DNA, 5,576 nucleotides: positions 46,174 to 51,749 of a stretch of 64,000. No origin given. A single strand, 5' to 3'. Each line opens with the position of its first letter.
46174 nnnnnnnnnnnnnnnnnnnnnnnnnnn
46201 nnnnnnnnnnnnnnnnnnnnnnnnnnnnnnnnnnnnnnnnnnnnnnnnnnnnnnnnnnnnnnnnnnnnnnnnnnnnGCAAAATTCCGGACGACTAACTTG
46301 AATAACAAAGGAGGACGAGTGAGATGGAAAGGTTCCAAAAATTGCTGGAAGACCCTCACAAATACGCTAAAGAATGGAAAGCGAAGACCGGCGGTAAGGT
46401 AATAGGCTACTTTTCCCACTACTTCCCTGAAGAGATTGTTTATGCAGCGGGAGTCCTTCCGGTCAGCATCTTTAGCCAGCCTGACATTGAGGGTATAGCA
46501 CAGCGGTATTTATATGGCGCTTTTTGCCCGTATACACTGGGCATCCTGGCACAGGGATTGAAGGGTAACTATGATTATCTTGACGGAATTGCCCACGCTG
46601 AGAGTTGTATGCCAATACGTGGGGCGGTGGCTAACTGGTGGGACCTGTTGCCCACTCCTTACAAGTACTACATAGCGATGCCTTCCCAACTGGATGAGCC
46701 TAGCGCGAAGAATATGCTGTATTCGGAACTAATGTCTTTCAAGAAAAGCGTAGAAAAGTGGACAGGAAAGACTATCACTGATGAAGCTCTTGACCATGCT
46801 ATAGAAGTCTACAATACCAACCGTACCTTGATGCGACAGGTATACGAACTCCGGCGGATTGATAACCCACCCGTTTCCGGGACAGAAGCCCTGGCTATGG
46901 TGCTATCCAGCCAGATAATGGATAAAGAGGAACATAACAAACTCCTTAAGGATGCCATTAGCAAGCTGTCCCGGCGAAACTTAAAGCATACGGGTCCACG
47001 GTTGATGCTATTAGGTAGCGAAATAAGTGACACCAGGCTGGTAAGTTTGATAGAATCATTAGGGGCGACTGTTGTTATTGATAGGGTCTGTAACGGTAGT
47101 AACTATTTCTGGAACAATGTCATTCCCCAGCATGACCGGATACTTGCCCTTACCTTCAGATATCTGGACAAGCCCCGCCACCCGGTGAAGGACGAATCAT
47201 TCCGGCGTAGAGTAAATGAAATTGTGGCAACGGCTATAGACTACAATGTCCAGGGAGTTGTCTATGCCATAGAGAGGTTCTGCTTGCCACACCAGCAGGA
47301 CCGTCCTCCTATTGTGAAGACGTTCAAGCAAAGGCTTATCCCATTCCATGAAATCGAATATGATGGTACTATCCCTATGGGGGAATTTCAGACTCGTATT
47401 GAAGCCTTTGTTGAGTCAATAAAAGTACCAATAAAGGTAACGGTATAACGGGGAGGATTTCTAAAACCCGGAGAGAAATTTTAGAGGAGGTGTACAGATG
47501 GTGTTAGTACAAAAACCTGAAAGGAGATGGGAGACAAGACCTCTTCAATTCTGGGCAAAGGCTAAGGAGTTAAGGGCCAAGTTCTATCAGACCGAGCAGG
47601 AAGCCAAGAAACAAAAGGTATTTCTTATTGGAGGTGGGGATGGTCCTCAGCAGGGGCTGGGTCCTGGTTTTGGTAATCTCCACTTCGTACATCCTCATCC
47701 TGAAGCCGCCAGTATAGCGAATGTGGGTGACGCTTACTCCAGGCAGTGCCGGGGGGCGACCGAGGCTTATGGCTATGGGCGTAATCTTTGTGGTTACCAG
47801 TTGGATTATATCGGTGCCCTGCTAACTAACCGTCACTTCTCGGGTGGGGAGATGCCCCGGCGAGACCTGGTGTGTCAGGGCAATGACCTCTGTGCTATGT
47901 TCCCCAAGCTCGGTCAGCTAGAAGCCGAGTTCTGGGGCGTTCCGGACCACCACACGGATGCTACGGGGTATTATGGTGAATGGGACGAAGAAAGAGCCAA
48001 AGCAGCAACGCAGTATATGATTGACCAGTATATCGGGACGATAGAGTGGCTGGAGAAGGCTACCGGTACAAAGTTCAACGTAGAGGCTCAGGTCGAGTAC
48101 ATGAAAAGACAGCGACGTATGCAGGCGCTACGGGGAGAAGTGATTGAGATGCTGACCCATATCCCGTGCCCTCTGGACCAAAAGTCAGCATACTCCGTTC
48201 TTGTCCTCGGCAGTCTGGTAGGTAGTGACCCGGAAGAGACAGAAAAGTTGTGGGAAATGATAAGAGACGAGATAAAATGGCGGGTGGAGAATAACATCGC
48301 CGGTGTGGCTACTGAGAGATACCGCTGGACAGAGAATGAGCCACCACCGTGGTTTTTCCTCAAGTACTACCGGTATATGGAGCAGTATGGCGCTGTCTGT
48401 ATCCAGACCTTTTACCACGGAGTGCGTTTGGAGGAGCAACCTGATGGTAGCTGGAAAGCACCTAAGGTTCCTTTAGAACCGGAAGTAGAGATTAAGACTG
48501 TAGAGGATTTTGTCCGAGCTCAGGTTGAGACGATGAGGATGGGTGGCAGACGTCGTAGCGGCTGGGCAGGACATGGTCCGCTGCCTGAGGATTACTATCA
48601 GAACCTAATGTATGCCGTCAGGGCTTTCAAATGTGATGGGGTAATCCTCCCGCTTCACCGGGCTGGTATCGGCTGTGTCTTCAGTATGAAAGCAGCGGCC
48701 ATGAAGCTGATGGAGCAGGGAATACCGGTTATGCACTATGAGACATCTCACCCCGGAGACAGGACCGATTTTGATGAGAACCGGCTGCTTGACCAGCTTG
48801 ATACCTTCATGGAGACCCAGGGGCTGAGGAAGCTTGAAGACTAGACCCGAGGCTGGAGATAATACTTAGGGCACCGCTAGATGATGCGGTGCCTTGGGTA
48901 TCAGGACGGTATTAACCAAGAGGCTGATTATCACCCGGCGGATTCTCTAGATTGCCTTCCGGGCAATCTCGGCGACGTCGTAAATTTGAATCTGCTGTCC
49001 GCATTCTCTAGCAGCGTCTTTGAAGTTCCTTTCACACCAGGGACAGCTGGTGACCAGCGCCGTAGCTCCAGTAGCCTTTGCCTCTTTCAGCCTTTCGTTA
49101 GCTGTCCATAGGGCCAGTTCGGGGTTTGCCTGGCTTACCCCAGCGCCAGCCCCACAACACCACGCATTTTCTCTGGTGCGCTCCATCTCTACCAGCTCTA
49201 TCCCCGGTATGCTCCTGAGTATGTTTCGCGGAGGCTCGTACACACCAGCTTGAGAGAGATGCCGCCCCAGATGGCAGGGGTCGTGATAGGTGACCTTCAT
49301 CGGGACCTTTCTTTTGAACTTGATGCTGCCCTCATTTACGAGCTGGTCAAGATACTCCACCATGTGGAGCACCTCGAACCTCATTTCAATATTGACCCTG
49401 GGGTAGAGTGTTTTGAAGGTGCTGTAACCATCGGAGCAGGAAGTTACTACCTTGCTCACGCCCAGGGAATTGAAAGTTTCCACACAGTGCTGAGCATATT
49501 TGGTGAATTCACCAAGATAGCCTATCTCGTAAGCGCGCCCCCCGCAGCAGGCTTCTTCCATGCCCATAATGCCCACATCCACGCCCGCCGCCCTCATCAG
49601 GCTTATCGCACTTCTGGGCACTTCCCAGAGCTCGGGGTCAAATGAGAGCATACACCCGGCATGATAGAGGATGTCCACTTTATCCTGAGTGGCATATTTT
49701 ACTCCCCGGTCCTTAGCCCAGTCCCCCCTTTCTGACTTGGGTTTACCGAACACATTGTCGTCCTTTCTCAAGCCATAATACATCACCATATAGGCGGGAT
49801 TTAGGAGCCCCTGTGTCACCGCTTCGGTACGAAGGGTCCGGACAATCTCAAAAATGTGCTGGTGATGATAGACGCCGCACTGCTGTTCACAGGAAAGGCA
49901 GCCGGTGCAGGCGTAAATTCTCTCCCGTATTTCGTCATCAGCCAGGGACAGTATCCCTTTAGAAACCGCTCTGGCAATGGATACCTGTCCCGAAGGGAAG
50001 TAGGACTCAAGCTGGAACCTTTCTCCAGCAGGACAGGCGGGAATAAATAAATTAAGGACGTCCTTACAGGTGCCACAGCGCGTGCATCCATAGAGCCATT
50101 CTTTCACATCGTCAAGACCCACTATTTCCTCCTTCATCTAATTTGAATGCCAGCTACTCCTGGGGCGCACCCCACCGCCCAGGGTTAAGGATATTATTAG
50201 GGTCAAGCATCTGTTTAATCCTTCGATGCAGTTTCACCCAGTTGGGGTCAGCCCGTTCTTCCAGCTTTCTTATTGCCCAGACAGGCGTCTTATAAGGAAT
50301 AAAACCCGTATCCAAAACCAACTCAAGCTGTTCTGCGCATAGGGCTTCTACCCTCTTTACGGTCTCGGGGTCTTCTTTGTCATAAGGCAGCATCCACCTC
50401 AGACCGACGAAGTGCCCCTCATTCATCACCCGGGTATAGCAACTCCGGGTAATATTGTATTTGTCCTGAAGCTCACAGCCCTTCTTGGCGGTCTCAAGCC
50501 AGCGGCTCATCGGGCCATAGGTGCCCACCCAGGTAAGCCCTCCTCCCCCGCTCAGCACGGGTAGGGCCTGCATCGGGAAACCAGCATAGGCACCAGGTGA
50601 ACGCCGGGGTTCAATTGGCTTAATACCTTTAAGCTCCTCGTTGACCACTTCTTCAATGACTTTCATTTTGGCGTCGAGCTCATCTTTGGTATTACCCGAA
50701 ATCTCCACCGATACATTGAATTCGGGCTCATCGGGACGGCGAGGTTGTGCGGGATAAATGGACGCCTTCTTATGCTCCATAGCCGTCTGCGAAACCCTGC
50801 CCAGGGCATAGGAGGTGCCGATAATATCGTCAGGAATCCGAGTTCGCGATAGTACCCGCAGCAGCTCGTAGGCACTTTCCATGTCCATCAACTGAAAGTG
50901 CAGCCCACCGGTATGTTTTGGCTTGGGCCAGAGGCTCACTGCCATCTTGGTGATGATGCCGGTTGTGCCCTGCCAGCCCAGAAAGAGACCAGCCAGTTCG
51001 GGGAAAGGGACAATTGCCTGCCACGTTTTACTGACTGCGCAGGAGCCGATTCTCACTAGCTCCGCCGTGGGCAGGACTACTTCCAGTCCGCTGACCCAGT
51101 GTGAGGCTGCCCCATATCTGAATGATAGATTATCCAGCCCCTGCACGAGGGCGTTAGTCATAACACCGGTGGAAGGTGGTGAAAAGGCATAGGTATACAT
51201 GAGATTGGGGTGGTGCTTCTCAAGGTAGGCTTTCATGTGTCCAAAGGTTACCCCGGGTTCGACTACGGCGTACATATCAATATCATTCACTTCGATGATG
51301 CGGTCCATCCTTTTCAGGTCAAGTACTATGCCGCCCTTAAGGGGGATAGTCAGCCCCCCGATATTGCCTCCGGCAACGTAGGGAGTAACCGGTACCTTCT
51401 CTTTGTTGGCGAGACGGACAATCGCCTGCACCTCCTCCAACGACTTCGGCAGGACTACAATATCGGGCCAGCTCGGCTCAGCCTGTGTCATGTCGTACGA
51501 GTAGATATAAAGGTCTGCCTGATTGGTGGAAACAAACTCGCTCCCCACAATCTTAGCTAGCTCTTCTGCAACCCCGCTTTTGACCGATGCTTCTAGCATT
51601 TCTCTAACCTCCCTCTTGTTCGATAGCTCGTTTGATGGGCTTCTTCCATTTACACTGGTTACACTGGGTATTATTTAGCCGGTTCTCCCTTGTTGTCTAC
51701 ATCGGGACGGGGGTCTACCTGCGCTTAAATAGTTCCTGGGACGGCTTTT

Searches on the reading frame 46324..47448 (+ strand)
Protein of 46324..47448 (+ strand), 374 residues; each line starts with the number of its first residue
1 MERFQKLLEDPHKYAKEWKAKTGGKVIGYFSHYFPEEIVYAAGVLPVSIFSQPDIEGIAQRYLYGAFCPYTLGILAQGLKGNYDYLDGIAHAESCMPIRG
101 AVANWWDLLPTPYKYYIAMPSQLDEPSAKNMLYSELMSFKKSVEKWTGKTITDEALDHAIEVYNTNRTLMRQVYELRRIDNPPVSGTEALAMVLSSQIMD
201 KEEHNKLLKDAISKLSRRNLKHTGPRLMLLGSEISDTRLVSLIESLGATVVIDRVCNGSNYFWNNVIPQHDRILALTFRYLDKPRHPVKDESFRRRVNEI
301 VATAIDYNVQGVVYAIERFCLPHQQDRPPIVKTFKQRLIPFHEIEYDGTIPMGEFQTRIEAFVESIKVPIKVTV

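Call 13: search_protein_families(library=pfam, proteins=[window:46324-47448:+], max_evalue=0.00001)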
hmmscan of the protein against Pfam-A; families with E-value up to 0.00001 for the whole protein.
window:46324-47448:+ (374 aa): 1 family
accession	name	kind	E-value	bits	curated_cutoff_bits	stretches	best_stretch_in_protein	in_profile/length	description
PF06050.19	HGD-D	-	1.8e-71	241.9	28.4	1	33-366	3-342/342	2-hydroxyglutaryl-CoA dehydratase, D-component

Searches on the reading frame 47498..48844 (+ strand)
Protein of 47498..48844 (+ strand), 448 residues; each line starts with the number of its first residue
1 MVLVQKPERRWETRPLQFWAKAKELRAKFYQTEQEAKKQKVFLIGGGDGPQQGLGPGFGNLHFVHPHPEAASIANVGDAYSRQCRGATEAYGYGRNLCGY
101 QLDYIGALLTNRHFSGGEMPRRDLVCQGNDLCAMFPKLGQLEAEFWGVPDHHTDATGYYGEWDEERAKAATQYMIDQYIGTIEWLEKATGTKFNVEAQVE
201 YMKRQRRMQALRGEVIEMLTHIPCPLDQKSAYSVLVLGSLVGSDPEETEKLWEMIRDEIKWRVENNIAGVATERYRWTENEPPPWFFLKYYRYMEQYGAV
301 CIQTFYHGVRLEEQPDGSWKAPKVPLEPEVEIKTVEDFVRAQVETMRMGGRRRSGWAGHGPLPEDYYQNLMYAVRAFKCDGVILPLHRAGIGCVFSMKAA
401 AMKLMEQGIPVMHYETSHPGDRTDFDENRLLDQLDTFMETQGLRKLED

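Call 13: search_protein_families(library=pfam, proteins=[window:47498-48844:+], max_evalue=0.00001)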
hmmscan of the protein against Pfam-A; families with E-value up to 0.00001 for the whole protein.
window:47498-48844:+ (448 aa): 1 family
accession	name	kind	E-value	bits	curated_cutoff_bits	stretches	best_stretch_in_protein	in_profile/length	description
PF06050.19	HGD-D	-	2.4e-24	87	28.4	1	87-439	29-340/342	2-hydroxyglutaryl-CoA dehydratase, D-component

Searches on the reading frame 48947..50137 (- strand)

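Call 13: search_protein_families(library=pfam, proteins=[window:48947-50137:-], max_evalue=0.00001)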
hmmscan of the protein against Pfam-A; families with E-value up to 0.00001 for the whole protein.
window:48947-50137:- (396 aa): 2 families
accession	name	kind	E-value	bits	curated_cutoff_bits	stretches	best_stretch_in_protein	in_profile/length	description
PF02754.22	CCG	-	1e-31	109.3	20.6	2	282-372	1-84/85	Cysteine-rich domain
PF13183.11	Fer4_8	-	2.7e-08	34.7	27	1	15-87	2-64/68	4Fe-4S dicluster domain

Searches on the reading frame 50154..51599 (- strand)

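Call 13: search_protein_families(library=pfam, proteins=[window:50154-51599:-], max_evalue=0.00001)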
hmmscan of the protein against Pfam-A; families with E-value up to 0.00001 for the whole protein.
window:50154-51599:- (481 aa): 2 families
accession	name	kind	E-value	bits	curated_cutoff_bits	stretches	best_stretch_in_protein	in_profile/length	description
PF01565.28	FAD_binding_4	-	4.8e-29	101.3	26.4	1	45-184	1-138/139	FAD binding domain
PF02913.24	FAD-oxidase_C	-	2.8e-09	37.5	21.2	1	360-474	133-246/248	FAD linked oxidases, C-terminal domain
